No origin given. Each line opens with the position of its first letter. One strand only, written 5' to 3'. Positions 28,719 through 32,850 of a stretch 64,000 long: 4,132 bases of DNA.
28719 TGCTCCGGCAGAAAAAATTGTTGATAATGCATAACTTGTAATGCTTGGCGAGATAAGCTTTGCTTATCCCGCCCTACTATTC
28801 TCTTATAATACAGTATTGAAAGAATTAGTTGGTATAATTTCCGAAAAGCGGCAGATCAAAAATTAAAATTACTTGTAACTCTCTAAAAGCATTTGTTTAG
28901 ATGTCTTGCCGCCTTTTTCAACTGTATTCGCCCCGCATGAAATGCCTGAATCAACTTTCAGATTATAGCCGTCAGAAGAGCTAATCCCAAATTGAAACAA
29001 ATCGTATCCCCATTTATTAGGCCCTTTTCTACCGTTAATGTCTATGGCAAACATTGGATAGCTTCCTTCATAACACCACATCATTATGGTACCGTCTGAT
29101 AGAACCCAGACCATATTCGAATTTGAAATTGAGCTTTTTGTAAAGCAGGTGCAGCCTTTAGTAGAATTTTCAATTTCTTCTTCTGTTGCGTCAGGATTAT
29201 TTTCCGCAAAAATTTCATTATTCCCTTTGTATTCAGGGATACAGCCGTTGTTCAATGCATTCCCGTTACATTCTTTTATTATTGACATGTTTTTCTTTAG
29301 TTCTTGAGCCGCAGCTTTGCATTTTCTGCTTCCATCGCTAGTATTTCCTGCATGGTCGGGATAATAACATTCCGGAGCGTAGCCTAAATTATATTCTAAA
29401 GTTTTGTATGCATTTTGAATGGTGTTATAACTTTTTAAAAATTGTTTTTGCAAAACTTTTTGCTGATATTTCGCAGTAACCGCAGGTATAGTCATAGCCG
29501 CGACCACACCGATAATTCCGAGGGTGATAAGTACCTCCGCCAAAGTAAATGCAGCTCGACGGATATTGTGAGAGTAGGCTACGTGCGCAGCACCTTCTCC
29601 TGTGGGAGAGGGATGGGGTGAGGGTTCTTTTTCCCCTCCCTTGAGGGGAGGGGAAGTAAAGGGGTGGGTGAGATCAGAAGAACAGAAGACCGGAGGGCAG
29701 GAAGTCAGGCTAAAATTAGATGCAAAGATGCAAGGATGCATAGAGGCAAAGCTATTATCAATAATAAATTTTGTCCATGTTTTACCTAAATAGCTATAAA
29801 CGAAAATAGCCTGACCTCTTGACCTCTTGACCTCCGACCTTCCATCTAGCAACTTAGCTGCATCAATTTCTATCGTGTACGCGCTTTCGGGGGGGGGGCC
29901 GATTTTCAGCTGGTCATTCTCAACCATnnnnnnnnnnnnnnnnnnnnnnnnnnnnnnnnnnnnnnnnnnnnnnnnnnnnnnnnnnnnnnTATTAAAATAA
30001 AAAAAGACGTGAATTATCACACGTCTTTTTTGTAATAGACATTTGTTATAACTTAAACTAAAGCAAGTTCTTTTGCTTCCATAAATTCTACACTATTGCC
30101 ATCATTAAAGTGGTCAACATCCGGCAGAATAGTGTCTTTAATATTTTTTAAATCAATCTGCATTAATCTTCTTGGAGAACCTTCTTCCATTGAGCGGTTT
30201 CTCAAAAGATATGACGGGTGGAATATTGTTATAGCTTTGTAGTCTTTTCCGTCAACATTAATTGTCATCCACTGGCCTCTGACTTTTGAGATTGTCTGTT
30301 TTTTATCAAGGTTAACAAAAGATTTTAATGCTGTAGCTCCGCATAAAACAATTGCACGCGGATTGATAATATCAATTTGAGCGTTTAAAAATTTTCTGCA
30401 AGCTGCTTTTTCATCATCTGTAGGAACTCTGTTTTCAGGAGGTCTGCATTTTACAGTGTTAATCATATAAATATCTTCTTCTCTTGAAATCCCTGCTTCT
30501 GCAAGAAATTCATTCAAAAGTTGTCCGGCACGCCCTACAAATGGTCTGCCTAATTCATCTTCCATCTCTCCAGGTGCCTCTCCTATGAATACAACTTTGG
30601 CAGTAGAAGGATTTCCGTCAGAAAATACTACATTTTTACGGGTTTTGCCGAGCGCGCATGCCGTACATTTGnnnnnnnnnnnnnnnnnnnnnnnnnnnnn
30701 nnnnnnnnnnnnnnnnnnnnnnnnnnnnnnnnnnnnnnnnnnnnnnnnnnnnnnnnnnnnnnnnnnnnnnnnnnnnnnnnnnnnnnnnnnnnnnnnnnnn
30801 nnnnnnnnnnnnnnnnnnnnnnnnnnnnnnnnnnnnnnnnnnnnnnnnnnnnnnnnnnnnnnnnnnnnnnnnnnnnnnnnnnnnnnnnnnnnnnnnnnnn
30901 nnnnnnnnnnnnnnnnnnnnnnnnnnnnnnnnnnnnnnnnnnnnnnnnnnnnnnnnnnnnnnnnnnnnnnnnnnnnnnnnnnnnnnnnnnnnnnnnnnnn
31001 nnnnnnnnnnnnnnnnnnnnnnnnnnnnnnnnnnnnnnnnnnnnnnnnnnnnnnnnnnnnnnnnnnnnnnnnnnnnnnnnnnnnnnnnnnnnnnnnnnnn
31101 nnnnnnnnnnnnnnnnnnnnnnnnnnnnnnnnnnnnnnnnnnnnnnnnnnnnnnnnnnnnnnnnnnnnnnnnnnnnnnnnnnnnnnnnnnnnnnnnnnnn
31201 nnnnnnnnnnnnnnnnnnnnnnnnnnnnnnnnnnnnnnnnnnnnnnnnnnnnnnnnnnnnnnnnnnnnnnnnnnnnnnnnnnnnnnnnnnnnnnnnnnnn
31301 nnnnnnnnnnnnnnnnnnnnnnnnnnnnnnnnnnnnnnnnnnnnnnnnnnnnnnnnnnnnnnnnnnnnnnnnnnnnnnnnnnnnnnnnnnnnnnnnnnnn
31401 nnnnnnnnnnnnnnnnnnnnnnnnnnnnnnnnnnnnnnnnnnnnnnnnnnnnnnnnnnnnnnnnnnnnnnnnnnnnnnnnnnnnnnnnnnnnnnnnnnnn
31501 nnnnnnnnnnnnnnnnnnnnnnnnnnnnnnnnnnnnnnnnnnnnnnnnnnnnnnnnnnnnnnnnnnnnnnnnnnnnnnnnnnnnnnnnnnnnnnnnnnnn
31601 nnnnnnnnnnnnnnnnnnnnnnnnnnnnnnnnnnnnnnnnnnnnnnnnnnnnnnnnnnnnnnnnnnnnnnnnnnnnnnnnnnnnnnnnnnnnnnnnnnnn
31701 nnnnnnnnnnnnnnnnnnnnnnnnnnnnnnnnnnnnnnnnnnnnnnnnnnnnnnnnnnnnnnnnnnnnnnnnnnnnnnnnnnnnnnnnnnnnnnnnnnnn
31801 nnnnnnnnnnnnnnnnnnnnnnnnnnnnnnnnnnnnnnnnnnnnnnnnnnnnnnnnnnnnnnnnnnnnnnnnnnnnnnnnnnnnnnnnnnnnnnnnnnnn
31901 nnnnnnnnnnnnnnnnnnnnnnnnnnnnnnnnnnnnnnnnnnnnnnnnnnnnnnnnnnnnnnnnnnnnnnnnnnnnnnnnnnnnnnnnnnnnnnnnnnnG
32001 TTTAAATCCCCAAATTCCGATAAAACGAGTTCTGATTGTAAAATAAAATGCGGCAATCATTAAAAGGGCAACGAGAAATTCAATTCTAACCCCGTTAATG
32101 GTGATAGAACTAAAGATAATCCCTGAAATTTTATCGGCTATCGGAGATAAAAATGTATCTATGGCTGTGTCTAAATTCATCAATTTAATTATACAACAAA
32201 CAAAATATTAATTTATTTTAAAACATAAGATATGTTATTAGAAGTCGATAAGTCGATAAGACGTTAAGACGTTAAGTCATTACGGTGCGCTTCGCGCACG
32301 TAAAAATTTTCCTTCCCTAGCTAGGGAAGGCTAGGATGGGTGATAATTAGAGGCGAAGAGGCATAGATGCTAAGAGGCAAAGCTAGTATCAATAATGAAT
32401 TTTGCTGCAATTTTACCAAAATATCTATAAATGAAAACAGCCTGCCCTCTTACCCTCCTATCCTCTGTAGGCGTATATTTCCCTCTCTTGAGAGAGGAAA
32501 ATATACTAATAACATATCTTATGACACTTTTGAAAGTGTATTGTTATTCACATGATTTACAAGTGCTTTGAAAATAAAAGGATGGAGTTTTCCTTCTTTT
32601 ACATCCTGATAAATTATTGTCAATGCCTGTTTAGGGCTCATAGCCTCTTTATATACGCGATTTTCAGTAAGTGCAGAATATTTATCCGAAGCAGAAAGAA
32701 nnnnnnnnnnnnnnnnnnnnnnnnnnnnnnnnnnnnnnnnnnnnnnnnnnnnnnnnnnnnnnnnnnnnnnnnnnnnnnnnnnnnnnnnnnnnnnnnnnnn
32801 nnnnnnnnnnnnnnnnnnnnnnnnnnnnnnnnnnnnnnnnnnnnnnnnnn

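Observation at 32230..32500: Orphan copy of the pilin leader cassette upstream of the alanine symporter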

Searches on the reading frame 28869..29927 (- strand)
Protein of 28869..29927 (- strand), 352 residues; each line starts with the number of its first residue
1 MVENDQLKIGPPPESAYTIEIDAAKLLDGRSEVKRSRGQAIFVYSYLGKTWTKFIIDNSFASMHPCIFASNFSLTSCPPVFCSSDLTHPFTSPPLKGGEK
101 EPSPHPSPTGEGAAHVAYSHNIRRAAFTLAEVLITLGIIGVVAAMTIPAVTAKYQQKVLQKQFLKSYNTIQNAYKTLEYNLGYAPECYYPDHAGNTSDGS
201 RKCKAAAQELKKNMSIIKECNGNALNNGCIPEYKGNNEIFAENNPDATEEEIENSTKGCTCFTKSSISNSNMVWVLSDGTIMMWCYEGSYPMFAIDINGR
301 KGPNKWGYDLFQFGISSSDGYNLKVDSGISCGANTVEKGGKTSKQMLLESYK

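Call 22: find_homologous_proteins(query=window:28869-29927:-, max_evalue=0.00001)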
Query window:28869-29927:- (352 aa): 6431 proteins with E <= 0.00001 among 8000 candidates; the best 120 are listed.
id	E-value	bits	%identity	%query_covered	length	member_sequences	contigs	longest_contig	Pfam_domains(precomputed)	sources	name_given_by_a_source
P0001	2.0e-241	818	100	100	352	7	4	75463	-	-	-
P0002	3.6e-114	400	69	69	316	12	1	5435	PF07963.18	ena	-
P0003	2.6e-84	301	52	85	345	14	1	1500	-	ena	-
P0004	1.9e-78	282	56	65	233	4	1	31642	PF07963.18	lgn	-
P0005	8.8e-72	260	42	93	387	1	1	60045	-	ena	-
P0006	2.6e-67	245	38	61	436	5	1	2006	-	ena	-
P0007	1.1e-65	240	54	74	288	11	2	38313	-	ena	-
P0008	6.4e-63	231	48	64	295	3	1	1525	-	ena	-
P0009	1.6e-61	226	48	64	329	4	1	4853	-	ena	-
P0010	1.8e-61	226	48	64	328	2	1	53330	-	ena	-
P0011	2.1e-61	226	47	64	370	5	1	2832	-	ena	-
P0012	6.5e-60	221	47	83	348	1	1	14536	-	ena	-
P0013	3.1e-59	219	48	64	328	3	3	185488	-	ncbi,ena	-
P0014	8.0e-59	218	47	64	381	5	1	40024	-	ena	-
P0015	3.0e-58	216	48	64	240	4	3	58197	-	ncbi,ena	-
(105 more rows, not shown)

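Call 27: find_related_loci(query=A3, collection=genome_contigs, flank=10000)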
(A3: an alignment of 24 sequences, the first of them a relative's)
Query A3 (352 aa) in genome_contigs; peptide patterns used: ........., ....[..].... (x = any residue, [..] = any of these).
597 stretches matched a pattern (row limit reached: there are more); 586 encode a relative of the query (tblastn E <= 1e-3); the best 80 are kept; 80 distinct loci.
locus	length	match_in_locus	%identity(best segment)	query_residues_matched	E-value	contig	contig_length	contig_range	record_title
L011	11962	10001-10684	44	122-352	1e-53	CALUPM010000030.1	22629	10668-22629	MAG: Candidatus Gastranaerophilales bacterium isolate BRZ_KP__bin60 genome assembly, contig: BRZ_KP__NODE_3498_length_22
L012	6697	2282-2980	40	123-351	4e-50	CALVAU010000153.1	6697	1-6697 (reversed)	MAG: Candidatus Gastranaerophilales bacterium isolate E22__bin127 genome assembly, contig: E22__k127_360639, whole genom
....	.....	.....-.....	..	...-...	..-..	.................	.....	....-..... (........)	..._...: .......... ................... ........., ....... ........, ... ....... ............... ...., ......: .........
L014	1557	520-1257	39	122-347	4e-51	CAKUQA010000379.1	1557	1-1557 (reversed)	MAG: uncultured Candidatus Melainabacteria bacterium isolate REFINED_METABAT215_TOP10_CONTIGS_1500_ASSEMBLY_K77_MERGED__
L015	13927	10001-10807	37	103-347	2e-47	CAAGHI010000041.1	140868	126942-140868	TPA_asm: Candidatus Gastranaerophilales bacterium, isolate HGM07946, WGS project CAAGHI010000000 data, contig: SRS476271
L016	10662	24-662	40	126-347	4e-47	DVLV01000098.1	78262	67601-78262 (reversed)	MAG TPA_asm: Candidatus Stercorousia faecigallinarum isolate CHK154-323 CHK154__C249066_L78262_ERR2241939, whole genome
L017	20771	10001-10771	39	115-351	3e-46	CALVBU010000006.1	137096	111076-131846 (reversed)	MAG: Candidatus Gastranaerophilales bacterium isolate BRZ_P__bin23 genome assembly, contig: BRZ_P__NODE_136_length_13709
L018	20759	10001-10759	43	126-352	8e-46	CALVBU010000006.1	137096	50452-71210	MAG: Candidatus Gastranaerophilales bacterium isolate BRZ_P__bin23 genome assembly, contig: BRZ_P__NODE_136_length_13709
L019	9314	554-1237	41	119-351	7e-45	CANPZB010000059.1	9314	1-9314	MAG: Candidatus Gastranaerophilales bacterium isolate Lapin-002__bin79 genome assembly, contig: Lapin-002__NODE_9831_len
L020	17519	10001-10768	40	123-352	3e-42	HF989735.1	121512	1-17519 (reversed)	Brachyspira sp. CAG:484 genomic scaffold, scf240, whole genome shotgun sequence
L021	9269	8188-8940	37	123-351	7e-42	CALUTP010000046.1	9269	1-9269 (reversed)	MAG: Candidatus Gastranaerophilales bacterium isolate E02__bin124 genome assembly, contig: E02__k127_750262, whole genom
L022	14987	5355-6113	36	123-350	2e-38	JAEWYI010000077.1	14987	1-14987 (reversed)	MAG: Cyanobacteria bacterium OH_SFB_17 k127_532626, whole genome shotgun sequence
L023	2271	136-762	38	123-351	5e-37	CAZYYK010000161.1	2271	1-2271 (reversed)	MAG TPA_asm: uncultured Gammaproteobacteria bacterium isolate SRP192927_co10_9 genome assembly, contig: NODE_62821_lengt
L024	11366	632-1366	34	123-347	2e-35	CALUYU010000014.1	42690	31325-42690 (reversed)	MAG: Candidatus Gastranaerophilales bacterium isolate BRZ_EE__bin31 genome assembly, contig: BRZ_EE__NODE_1485_length_42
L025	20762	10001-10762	36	123-352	2e-32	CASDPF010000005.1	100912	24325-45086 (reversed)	uncultured bacterium isolate T5_L3_314314_idba_bin.40 genome assembly, contig: T5_L3_314314_idba_bin.40.fa_scaffold_123,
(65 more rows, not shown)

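Call 43: find_encoding_contigs(protein=P0005, flank=10000, max_places=3)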
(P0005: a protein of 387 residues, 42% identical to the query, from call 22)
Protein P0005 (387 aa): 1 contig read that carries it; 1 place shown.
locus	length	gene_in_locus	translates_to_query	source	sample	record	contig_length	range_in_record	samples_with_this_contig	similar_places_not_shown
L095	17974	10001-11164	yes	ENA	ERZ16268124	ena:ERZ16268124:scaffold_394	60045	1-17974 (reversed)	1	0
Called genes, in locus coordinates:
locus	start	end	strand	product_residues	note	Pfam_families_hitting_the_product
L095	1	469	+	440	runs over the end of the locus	PF07005:SBD_N, PF17042:NBD_C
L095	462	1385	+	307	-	PF04166:PdxA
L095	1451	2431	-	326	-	PF02355:SecD_SecF_C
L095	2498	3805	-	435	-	PF07549:Sec_GG (weak), PF21760:SecD_1st, PF22599:SecDF_P1_head, PF02355:SecD_SecF_C, PF03176:MMPL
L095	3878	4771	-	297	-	PF00701:DHDPS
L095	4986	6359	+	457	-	PF14691:Fer4_20, PF07992:Pyr_redox_2 (weak), PF01262:AlaDh_PNT_C (faint), PF00070:Pyr_redox (faint), PF00890:FAD_binding_2 (faint), PF07992:Pyr_redox_2, PF13450:NAD_binding_8, PF13738:Pyr_redox_3 (weak), +1 more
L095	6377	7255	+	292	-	-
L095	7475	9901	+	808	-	PF03030:H_PPase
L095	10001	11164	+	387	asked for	-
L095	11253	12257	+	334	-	PF01869:BcrAD_BadFG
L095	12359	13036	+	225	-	-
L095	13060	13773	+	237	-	PF03692:CxxCxxCC (weak)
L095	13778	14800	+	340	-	PF21016:RlmN_N, PF04055:Radical_SAM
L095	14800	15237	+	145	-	PF02580:Tyr_Deacylase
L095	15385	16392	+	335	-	-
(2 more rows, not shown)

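Call 44: find_encoding_contigs(protein=P0012, flank=10000, max_places=3)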
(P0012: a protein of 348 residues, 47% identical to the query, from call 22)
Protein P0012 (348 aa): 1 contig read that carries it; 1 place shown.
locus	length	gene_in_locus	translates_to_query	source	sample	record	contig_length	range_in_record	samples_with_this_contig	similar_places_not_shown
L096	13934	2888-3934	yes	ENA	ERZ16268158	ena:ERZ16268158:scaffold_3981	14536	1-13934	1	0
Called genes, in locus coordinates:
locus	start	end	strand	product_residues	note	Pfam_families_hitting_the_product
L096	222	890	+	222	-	PF08207:EFP_N, PF01132:EFP, PF09285:Elong-fact-P_C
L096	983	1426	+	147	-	PF25984:BSH_YknX (faint), PF00364:Biotin_lipoyl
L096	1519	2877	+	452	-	PF00289:Biotin_carb_N, PF08443:RimK (faint), PF02222:ATP-grasp, PF02786:CPSase_L_D2, PF07478:Dala_Dala_lig_C, PF02785:Biotin_carb_C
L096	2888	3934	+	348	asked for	-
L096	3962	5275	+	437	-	PF01554:MatE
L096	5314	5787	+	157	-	PF00334:NDK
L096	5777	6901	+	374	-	PF01702:TGT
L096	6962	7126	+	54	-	-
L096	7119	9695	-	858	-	PF01624:MutS_I, PF05188:MutS_II, PF05192:MutS_III, PF05190:MutS_IV, PF00488:MutS_V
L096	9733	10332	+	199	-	-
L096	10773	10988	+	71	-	-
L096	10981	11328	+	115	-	PF04237:YjbR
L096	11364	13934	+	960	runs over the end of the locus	PF00005:ABC_tran (faint), PF02463:SMC_N (faint), PF03193:RsgA_GTPase (faint), PF13175:AAA_15 (faint), PF13191:AAA_16 (faint), PF13481:AAA_25 (faint), PF17760:UvrA_inter, PF17755:UvrA_DNA-bind, +2 more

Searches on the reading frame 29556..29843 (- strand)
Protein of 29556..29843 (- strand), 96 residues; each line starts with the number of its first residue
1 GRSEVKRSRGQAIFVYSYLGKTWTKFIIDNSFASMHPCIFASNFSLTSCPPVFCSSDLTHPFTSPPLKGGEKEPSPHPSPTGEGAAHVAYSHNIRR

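Call 75: find_homologous_proteins(query=window:29556-29843:-, max_evalue=0.001)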
Query seq(96 aa) (96 aa): 5 proteins with E <= 0.001 among 5 candidates.
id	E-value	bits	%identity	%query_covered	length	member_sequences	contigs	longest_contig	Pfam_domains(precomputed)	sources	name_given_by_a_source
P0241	1.6e-16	78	49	97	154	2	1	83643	-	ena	-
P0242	7.9e-14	69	51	98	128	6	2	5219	-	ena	-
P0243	1.0e-13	69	73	54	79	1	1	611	-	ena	-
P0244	2.3e-7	49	40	73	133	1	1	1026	-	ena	-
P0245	2.9e-5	42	43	82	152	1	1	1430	-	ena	-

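Call 77: find_encoding_contigs(protein=P0241, flank=4000, max_places=2)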
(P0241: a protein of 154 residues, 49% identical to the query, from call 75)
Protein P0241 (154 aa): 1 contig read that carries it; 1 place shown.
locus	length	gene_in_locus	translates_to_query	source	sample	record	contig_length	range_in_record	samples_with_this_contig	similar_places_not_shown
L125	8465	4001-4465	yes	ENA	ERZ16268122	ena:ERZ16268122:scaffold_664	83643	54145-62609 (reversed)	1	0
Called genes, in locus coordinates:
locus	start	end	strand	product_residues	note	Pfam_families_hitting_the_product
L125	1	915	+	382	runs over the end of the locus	PF01726:LexA_DNA_bind (faint), PF13545:HTH_Crp_2 (faint), PF13730:HTH_36 (faint), PF01325:Fe_dep_repress (faint), PF00392:GntR, PF14502:HTH_41, PF00392:GntR, PF14502:HTH_41 (weak), +5 more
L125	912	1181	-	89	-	-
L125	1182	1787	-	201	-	PF10646:Germane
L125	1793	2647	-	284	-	PF11209:LmeA (weak)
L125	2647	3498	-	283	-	PF01509:TruB_N, PF16198:TruB_C_2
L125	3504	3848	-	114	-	PF02033:RBFA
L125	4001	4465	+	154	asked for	-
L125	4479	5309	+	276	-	PF20318:DUF6613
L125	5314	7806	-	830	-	PF04760:IF2_N, PF00009:GTP_EFTU, PF01926:MMR_HSR1, PF22042:EF-G_D2, PF11987:IF-2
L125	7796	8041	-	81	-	PF04296:YlxR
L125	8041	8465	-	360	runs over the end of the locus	PF03462:PCRF, PF00472:RF-1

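Call 78: find_encoding_contigs(protein=P0242, flank=4000, max_places=2)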
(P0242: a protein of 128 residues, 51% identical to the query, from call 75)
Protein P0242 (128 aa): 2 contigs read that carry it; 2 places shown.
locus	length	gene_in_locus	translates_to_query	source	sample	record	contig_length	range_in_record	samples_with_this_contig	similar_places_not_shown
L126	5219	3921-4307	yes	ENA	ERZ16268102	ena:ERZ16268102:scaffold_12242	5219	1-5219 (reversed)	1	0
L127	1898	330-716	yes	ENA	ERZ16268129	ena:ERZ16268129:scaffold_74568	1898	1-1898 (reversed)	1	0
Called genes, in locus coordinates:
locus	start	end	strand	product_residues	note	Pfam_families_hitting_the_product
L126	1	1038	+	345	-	?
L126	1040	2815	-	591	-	PF02518:HATPase_c, PF13589:HATPase_c_3, PF01119:DNA_mis_repair, PF08676:MutL_C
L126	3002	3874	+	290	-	PF01555:N6_N4_Mtase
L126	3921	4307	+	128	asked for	-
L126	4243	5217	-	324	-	?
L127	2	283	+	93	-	?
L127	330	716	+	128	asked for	-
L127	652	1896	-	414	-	?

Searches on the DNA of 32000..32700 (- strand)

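Call 85: search_rna_families(source=window, start=32000, end=32700, threshold=evalue, max_evalue=10)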
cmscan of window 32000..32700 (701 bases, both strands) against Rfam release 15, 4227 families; matches with E-value up to 10: 10.
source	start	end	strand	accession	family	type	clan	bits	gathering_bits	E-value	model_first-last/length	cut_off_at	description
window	32472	32613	+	RF01774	rpsL_ricks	Cis-reg; leader;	-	25.4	60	1.6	1-131/131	no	Rickettsia rpsL leader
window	32000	32026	+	RF01352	CRISPR-DR43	Gene; CRISPR;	CL00014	19.1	35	2.8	1-29/29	no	CRISPR RNA direct repeat element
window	32358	32581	-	RF01402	STnc150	Gene; sRNA;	-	18.5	60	0.13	1-267/267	no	STnc150 Hfq binding RNA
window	32496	32560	+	RF00833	mir-70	Gene; miRNA;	-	17.6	90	2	1-79/79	no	mir-70 microRNA precursor family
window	32413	32552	-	RF03533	SQ1002_RNA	Gene; sRNA;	-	16.3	128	0.54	1-237/237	no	Clostridioides difficile sRNA SQ1002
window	32501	32542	+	RF00151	SNORD58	Gene; snRNA; snoRNA; CD-box;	CL00064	15.7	42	2.7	1-65/65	no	Small nucleolar RNA SNORD58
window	32356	32467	+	RF04059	MIR5020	Gene; miRNA;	-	15.7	73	4.8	1-109/109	no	MIR5020 microRNA precursor family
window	32285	32313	+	RF01088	TLS-PK5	Cis-reg;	-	15.4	70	9.8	1-68/68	no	Pseudoknot of tRNA-like structure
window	32308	32335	+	RF03520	mir-3059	Gene; miRNA;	-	15.3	88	5.5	1-59/59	no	mir-3059 microRNA precursor family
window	32501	32652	+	RF00022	GcvB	Gene;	-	14.3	42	1.3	1-204/204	no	GcvB RNA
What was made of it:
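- Tried and rejected: At E up to 10 on 32000-32700 only sub-threshold noise appears (call 85).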

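Call 90: search_dna_similar(query=window:32184-32530:-, collection=plasmids, mode=distant, max_evalue=0.001, max_rows=10)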
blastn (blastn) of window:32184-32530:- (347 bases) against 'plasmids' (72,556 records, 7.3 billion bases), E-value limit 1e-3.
Records with a match: 1; places in all: 1; records where one place covers at least 80% of the query: 0.
Best place of each record, by identity: 80-90% 1.
By first word of the organism name: Pseudoalteromonas 1.
By predicted mobility (MOB-suite, as given by PLSDB): non-mobilizable 1.
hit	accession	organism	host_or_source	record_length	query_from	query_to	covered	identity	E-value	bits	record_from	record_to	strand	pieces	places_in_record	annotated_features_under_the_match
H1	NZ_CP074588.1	Pseudoalteromonas piscicida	mixed culture,water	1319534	249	289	12%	87.8%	6e-4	53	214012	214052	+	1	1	none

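Call 91: search_dna_similar(query=window:32184-32530:-, collection=phages, mode=distant, max_evalue=0.001, max_rows=10)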
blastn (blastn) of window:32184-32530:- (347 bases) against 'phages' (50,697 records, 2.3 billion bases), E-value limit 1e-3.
No match.
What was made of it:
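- No meaningful match in phages or plasmids (calls 90, 91).
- Tried and rejected: Against plasmids there is one 41-nt chance hit, and against phages none (calls 90, 91).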
